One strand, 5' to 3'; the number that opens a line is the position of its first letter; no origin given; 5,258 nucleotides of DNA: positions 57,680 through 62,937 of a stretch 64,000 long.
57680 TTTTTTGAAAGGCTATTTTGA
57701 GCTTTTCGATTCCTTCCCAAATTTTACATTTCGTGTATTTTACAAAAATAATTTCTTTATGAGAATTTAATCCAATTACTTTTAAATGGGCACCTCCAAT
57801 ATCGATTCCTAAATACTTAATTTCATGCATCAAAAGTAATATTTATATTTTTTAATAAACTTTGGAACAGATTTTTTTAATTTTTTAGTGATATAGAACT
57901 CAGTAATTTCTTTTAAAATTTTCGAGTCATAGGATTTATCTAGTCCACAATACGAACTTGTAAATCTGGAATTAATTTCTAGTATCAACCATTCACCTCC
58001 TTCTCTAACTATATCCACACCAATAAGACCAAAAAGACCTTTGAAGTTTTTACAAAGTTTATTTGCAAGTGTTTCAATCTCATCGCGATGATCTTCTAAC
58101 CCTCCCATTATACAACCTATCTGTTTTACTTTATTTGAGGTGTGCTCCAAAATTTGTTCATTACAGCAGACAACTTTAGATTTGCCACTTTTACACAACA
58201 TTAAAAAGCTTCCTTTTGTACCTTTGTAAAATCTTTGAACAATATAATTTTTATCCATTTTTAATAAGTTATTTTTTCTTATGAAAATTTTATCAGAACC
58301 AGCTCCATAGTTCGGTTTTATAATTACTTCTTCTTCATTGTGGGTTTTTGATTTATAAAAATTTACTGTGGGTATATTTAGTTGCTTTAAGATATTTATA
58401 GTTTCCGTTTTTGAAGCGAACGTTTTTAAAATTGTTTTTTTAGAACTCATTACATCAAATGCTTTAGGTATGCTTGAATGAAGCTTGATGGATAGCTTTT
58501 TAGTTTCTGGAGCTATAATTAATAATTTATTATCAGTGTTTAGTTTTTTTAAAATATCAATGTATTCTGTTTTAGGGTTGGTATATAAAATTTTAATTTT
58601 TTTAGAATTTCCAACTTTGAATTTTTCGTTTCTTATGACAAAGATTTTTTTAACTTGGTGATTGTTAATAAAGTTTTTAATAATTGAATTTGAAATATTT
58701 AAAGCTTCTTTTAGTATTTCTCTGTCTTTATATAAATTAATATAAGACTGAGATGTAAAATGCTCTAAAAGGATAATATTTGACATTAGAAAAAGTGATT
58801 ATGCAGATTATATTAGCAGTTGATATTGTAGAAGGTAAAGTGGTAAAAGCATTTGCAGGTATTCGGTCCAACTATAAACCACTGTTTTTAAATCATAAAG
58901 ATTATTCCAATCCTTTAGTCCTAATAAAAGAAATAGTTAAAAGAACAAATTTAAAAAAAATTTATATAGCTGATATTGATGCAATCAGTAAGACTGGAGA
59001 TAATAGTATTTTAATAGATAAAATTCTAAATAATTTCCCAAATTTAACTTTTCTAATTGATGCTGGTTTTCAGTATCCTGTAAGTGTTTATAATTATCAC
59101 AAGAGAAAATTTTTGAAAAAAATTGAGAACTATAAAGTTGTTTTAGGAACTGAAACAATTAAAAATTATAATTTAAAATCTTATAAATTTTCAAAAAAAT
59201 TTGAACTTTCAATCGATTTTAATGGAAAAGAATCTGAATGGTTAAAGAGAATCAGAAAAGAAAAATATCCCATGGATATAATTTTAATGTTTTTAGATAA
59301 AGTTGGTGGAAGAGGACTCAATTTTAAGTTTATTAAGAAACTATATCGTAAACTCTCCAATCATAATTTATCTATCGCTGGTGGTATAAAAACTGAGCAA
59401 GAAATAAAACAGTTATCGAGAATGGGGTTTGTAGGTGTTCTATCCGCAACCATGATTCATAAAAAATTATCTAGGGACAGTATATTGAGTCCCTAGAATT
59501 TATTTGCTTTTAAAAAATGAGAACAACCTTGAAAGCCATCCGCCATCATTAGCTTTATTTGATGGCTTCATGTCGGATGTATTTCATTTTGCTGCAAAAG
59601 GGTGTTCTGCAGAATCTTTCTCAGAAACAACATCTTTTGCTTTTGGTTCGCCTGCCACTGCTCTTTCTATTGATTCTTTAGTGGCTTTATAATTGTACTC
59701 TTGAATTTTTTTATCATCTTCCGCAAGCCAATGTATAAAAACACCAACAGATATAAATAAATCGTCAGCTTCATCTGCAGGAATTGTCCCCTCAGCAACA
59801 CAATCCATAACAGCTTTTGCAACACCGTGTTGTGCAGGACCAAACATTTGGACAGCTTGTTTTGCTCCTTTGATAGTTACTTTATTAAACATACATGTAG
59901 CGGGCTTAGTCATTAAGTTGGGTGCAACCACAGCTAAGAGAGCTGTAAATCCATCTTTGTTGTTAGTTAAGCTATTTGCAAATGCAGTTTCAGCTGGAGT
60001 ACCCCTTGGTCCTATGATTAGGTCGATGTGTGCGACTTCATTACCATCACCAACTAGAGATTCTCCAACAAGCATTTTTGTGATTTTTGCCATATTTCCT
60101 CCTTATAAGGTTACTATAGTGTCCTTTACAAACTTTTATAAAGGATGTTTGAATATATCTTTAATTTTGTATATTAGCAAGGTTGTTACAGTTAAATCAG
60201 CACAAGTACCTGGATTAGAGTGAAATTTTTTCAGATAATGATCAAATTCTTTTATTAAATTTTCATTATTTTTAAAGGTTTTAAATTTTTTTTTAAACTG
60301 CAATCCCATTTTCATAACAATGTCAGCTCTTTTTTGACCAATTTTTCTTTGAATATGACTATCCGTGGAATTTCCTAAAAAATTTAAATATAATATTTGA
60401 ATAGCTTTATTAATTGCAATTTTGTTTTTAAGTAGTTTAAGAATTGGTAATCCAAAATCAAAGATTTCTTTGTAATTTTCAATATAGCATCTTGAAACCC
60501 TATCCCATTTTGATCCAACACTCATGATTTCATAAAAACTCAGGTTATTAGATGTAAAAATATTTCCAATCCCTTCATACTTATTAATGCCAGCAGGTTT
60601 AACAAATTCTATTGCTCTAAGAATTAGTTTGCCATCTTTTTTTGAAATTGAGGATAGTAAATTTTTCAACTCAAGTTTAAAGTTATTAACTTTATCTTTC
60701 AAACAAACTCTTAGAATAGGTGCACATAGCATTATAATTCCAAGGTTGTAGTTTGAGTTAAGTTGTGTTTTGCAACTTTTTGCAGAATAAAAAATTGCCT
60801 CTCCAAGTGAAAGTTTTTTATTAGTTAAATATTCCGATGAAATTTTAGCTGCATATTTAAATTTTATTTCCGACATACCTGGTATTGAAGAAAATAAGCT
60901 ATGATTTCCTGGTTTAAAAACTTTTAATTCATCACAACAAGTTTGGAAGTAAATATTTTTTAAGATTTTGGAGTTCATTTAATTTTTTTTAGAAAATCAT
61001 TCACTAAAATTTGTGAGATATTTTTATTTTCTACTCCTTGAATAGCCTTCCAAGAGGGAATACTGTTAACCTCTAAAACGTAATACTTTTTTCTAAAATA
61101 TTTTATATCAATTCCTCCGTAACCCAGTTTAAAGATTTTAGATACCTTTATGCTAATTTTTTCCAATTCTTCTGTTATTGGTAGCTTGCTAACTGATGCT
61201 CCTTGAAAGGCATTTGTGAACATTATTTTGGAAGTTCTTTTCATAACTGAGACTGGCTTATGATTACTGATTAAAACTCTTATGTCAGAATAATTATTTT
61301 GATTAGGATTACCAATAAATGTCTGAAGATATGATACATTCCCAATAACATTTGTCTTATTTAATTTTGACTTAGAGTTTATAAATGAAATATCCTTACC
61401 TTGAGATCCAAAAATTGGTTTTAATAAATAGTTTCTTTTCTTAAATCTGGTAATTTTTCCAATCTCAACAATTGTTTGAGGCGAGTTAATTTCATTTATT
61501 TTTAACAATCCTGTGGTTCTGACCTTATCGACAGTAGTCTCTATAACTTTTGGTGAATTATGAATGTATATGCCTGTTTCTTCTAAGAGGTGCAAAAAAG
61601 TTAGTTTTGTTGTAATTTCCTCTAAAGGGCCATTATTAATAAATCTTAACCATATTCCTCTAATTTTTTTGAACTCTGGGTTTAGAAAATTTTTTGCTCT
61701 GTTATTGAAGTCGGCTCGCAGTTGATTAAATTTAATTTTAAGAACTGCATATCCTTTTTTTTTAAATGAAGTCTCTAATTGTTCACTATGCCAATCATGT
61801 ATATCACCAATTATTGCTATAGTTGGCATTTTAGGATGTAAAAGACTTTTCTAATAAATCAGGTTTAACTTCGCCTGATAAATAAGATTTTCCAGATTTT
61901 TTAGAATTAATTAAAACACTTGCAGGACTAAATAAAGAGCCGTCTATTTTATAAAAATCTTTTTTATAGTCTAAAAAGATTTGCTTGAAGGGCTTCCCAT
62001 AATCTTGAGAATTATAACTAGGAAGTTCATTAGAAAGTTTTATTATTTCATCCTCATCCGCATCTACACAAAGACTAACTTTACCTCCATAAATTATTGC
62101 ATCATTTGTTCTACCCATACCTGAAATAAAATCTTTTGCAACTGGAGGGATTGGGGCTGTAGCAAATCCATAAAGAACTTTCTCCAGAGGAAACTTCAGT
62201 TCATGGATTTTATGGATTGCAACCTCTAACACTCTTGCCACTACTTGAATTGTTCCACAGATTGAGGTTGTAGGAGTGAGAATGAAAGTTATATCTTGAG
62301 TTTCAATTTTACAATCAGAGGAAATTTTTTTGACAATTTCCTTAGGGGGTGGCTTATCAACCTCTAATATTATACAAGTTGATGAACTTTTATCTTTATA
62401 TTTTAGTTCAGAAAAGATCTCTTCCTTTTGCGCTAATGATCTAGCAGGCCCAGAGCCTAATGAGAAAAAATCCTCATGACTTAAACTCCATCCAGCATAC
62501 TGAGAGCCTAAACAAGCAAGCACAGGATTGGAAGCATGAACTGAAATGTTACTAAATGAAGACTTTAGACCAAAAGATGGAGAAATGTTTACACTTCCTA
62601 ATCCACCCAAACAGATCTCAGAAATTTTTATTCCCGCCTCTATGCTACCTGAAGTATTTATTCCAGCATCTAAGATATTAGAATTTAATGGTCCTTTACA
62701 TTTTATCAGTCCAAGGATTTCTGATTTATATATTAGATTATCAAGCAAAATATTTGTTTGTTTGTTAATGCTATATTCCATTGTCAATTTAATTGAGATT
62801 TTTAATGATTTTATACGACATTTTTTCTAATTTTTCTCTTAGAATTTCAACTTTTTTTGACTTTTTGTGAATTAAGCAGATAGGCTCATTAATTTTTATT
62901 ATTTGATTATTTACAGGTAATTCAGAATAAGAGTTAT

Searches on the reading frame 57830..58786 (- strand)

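Call 67: search_protein_families(library=pfam, proteins=[window:57830-58786:-], max_evalue=0.00001)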
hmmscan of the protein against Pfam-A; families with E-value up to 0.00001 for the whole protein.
window:57830-58786:- (318 aa): 1 family
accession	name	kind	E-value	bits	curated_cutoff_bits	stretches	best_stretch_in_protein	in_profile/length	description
PF02655.19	ATP-grasp_3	-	3.2e-30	105.8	23.2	1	124-278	2-160/160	ATP-grasp domain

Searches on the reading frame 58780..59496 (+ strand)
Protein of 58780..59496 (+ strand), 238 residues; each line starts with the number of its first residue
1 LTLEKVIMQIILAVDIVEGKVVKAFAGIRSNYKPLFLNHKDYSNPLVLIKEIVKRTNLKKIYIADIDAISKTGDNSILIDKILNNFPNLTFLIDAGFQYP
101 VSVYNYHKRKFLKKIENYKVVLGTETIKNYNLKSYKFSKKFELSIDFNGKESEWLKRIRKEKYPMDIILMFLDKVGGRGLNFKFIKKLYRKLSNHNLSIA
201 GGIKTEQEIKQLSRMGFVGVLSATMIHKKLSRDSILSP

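Call 84: search_protein_families(library=pfam, proteins=[window:58780-59496:+], max_evalue=0.0001)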
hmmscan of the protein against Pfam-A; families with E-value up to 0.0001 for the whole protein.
window:58780-59496:+ (238 aa): 1 family
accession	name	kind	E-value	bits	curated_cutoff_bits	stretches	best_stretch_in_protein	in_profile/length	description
PF00977.27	His_biosynth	-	6.4e-18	65.5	23.6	1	9-229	1-225/228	Histidine biosynthesis protein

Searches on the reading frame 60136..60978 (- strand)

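Call 84: search_protein_families(library=pfam, proteins=[window:60136-60978:-], max_evalue=0.0001)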
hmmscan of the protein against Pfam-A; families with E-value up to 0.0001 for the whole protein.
window:60136-60978:- (280 aa): 1 family
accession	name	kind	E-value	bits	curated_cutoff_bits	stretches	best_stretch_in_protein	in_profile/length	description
PF01874.21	CitG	-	6.2e-40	138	27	1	11-270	5-284/284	ATP:dephospho-CoA triphosphoribosyl transferase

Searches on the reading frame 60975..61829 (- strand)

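Call 84: search_protein_families(library=pfam, proteins=[window:60975-61829:-], max_evalue=0.0001)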
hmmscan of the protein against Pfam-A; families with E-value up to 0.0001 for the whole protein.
window:60975-61829:- (284 aa): 3 families
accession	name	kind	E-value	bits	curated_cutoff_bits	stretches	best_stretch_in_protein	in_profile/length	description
PF08443.16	RimK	-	1.3e-19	71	21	1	101-273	3-182/188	RimK-like ATP-grasp domain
PF02655.19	ATP-grasp_3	-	1.9e-07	31.7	23.2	1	101-256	3-155/160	ATP-grasp domain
PF14397.11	ATPgrasp_ST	-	6.5e-07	29.3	31.4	0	91-166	11-95/278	Sugar-transfer associated ATP-grasp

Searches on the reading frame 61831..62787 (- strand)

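Call 84: search_protein_families(library=pfam, proteins=[window:61831-62787:-], max_evalue=0.0001)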
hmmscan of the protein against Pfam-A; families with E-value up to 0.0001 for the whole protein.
window:61831-62787:- (318 aa): 1 family
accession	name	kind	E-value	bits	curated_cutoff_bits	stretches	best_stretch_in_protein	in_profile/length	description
PF02289.21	MCH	-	1.8e-116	389.1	25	1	6-316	1-311/311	Cyclohydrolase (MCH)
